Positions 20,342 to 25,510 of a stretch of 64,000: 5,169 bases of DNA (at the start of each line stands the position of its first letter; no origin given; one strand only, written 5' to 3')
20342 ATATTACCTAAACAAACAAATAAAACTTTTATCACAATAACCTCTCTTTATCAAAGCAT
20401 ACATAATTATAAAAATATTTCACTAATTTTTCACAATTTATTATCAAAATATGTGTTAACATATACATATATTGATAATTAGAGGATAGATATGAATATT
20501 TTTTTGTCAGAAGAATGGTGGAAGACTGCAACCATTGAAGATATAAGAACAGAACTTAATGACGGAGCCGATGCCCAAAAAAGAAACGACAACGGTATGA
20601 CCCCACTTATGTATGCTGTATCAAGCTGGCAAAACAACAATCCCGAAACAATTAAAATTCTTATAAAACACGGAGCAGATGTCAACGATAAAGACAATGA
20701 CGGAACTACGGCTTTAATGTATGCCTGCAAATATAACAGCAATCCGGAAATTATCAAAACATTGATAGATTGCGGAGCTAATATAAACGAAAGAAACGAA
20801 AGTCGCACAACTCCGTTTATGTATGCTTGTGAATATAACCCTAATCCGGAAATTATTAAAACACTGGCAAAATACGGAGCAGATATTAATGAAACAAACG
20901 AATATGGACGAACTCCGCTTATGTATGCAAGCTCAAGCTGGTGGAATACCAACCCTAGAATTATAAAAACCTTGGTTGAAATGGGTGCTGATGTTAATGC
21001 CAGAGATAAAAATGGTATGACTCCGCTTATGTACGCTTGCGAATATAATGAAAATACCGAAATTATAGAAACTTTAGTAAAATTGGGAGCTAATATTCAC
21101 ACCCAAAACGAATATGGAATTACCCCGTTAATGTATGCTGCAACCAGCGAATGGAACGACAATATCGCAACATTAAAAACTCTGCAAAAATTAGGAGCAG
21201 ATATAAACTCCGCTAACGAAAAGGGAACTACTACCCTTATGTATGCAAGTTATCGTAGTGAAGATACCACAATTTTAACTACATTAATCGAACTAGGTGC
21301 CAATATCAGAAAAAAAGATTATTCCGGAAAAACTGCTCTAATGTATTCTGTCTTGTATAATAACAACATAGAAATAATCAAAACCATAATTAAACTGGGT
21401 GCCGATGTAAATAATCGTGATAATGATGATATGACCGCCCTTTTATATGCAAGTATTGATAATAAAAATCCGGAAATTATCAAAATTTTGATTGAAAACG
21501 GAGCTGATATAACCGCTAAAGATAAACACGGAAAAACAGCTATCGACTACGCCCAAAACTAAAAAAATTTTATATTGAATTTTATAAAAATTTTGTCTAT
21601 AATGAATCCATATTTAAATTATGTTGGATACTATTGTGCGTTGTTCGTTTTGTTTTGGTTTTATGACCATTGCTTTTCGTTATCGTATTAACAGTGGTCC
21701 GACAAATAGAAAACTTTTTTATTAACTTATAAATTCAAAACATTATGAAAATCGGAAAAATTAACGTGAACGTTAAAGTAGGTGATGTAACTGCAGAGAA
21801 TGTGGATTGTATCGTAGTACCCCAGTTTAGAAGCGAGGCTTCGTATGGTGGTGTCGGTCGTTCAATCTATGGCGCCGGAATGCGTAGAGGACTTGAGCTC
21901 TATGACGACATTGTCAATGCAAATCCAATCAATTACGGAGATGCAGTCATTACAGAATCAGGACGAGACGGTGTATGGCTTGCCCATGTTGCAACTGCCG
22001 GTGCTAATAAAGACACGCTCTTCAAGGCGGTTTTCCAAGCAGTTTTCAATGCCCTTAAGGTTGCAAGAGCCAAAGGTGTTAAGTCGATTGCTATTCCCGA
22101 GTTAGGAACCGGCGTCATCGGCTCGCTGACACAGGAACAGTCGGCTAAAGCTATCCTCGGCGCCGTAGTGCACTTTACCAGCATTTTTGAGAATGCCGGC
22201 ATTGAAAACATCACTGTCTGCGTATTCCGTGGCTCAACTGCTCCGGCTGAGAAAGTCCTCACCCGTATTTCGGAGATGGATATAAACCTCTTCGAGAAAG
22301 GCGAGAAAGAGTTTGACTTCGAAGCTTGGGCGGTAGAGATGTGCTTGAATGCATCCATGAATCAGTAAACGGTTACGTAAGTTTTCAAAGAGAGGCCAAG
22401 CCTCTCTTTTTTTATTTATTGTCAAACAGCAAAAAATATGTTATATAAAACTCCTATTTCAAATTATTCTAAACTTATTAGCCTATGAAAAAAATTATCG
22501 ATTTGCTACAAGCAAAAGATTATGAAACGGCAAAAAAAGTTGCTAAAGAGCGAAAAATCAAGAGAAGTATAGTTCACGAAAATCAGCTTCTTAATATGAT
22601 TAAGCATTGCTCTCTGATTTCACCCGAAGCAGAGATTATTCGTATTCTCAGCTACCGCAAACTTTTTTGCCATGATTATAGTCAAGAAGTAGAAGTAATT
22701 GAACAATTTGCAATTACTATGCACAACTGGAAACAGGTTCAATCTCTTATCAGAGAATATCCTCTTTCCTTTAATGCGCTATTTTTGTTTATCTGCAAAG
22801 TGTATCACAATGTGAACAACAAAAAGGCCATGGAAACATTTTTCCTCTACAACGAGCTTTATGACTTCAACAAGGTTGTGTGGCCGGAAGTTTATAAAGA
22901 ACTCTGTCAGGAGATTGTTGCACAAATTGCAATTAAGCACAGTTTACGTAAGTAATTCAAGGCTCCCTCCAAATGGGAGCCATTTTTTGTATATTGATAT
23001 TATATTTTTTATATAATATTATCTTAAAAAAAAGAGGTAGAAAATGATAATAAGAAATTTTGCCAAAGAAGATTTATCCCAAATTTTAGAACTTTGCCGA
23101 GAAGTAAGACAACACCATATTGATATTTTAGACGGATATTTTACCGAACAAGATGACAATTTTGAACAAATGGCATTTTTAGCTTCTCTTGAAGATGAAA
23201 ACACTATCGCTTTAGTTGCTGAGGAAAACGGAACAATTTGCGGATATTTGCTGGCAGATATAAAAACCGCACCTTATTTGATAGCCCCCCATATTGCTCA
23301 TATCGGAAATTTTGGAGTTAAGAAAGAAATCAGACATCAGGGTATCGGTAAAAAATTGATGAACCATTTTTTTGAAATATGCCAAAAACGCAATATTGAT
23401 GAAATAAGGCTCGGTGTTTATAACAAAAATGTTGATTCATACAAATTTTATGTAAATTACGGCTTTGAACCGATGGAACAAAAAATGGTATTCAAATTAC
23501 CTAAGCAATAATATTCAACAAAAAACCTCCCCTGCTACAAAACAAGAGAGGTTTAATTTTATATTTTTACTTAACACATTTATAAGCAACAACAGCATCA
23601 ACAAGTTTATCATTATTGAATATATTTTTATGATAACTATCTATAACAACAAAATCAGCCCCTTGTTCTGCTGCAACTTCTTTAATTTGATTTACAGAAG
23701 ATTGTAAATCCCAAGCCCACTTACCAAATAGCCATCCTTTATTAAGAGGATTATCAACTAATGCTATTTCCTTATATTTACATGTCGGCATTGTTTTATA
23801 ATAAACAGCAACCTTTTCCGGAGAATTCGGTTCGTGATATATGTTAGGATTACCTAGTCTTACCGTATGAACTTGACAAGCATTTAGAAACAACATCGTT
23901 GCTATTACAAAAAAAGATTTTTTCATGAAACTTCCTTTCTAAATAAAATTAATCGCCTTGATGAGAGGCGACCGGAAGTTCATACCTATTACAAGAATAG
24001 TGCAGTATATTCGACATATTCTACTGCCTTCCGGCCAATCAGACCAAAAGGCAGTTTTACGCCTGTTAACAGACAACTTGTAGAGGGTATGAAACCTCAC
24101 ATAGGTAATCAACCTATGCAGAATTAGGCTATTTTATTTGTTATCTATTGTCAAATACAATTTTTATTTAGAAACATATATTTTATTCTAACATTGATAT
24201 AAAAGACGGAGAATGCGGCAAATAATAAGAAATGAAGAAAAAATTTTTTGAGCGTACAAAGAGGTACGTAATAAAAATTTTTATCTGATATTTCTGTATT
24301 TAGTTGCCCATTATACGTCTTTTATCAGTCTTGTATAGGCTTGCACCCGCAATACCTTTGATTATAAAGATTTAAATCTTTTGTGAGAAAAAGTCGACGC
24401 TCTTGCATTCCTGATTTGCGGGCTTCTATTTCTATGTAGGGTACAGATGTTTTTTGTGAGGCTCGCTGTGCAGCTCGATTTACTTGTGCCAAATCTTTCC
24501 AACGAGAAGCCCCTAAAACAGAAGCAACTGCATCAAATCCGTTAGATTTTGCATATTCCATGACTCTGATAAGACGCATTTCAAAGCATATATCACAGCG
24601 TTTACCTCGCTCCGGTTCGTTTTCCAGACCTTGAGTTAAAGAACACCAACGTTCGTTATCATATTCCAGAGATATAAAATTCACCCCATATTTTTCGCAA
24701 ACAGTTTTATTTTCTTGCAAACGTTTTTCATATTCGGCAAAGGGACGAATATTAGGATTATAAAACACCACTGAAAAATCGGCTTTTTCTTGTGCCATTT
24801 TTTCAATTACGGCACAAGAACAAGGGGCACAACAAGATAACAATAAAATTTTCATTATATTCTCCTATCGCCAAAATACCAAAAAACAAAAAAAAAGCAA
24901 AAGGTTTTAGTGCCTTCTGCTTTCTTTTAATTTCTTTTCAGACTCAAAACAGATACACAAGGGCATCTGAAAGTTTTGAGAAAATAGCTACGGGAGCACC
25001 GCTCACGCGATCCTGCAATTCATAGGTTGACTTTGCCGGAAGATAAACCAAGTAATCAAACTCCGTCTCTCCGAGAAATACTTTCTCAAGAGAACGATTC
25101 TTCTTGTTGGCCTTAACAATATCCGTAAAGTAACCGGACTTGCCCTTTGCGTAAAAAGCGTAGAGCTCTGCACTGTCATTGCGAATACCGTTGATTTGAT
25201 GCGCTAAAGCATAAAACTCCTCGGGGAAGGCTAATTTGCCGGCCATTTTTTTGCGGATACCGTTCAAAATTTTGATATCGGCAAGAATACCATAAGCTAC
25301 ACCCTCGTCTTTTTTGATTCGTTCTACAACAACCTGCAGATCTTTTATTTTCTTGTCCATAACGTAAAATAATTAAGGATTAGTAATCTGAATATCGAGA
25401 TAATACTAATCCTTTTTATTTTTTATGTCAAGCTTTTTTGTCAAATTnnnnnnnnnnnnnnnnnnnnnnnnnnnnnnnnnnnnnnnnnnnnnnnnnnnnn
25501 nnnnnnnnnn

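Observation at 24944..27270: Stand-alone toxin with Gly-rich linker followed by two SUKH-like immunity paralogs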

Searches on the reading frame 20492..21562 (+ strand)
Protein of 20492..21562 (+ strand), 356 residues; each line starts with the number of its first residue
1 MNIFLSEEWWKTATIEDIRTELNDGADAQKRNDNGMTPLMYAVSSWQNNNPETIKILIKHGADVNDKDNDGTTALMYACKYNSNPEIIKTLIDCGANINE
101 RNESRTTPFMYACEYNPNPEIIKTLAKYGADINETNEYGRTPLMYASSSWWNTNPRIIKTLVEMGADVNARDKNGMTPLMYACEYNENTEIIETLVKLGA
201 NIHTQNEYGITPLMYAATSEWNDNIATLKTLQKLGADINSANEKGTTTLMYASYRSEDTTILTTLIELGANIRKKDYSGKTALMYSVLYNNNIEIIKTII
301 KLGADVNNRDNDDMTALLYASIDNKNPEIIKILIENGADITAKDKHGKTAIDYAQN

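Call 75: search_protein_families(library=pfam, proteins=[window:20492-21562:+], max_evalue=0.00001)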
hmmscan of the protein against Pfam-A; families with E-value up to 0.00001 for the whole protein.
window:20492-21562:+ (356 aa): 7 families
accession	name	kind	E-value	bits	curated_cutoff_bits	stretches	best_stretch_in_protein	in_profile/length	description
PF12796.13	Ank_2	-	2.9e-71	236.5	27.3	5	24-102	18-90/90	Ankyrin repeats (3 copies)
PF00023.36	Ank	-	2.9e-70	228.6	21.1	4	34-69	1-33/33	Ankyrin repeat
PF13637.12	Ank_4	-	2.1e-63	209.3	22.7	3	49-92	8-50/50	Ankyrin repeats (many copies)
PF13857.12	Ank_5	-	1.9e-52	175.1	27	5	91-146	1-56/56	Ankyrin repeats (many copies)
PF13606.12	Ank_3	-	1.6e-44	144.5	22.3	0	73-99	4-29/30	Ankyrin repeat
PF23745.1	ANK_LRRK2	-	2.7e-18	66.5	27.5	0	156-201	45-89/130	LRRK2 ANK repeat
PF02784.22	Orn_Arg_deC_N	-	1.2e-08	35.1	23.4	0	73-98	18-43/247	Pyridoxal-dependent decarboxylase, pyridoxal binding domain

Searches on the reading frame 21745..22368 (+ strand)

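Call 3: search_protein_families(library=pfam, proteins=[window:21745-22368:+], max_evalue=1)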
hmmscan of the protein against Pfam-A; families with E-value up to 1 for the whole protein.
window:21745-22368:+ (207 aa): 2 families
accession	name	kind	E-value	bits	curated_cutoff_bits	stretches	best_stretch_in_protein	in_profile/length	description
PF01661.27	Macro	-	1.5e-07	31.8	22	1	35-127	12-109/118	Macro domain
PF13456.12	RVT_3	-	0.15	12.4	21.6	1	75-117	23-65/123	Reverse transcriptase-like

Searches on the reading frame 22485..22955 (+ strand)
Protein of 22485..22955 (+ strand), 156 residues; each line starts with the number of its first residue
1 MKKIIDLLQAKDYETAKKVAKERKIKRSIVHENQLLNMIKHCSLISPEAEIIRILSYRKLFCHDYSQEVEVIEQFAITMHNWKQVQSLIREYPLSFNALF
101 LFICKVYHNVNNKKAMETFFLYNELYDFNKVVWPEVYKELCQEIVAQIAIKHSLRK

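Call 3: search_protein_families(library=pfam, proteins=[window:22485-22955:+], max_evalue=1)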
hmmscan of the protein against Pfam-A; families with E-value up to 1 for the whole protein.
window:22485-22955:+ (156 aa): 1 family
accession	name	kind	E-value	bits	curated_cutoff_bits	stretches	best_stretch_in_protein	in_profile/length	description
PF11929.14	DUF3447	-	0.039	14.3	26.9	1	63-111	26-71/76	Domain of unknown function (DUF3447)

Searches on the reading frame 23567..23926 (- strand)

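Call 3: search_protein_families(library=pfam, proteins=[window:23567-23926:-], max_evalue=1)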
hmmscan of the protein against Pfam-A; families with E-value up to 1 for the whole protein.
window:23567-23926:- (119 aa): 1 family
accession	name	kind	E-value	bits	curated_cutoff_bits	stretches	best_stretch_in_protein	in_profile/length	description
PF08139.17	LPAM_1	-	0.32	12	20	1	1-18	1-18/18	Prokaryotic membrane lipoprotein lipid attachment site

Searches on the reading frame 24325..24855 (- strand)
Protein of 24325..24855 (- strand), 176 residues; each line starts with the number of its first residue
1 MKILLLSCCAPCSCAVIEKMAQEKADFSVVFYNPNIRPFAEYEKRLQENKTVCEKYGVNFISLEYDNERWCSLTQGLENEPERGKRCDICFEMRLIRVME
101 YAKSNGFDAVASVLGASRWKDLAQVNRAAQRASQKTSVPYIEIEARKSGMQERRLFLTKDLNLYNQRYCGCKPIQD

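Call 3: search_protein_families(library=pfam, proteins=[window:24325-24855:-], max_evalue=1)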
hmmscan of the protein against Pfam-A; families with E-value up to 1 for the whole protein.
window:24325-24855:- (176 aa): 1 family
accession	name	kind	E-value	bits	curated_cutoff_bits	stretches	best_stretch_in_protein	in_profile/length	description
PF02677.20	QueH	-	2.6e-54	184.4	23.5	1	3-171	1-169/175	Epoxyqueuosine reductase QueH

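Call 4: search_protein_families(library=ncbifam, proteins=[window:24325-24855:-], max_evalue=1)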
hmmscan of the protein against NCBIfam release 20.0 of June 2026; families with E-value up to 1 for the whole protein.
window:24325-24855:- (176 aa): 0 families

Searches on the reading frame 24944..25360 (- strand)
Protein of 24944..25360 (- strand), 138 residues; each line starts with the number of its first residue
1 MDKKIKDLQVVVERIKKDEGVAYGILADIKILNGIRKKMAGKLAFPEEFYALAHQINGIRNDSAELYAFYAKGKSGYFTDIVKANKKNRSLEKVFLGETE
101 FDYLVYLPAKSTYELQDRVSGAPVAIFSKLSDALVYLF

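Call 3: search_protein_families(library=pfam, proteins=[window:24944-25360:-], max_evalue=1)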
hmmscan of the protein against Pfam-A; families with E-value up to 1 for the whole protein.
window:24944-25360:- (138 aa): 0 families

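Call 4: search_protein_families(library=ncbifam, proteins=[window:24944-25360:-], max_evalue=1)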
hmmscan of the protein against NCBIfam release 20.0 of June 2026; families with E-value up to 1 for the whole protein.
window:24944-25360:- (138 aa): 2 families
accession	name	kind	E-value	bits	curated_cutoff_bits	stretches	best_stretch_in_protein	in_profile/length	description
NF038335.1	YPO0640_fam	subfamily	7.6e-10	38.9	55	1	35-137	34-145/150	YrhA family protein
TIGR02259.1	benz_CoA_red_A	equivalog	0.021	13.6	578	1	51-124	117-191/432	benzoyl-CoA reductase subunit A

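Call 6: search_protein_families(library=padloc, proteins=[window:24944-25360:-], max_evalue=1)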
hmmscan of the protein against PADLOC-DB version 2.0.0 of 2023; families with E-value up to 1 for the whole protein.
window:24944-25360:- (138 aa): 0 families

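Call 7: search_protein_families(library=phrogs, proteins=[window:24944-25360:-], max_evalue=1)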
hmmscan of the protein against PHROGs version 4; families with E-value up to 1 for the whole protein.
window:24944-25360:- (138 aa): 0 families
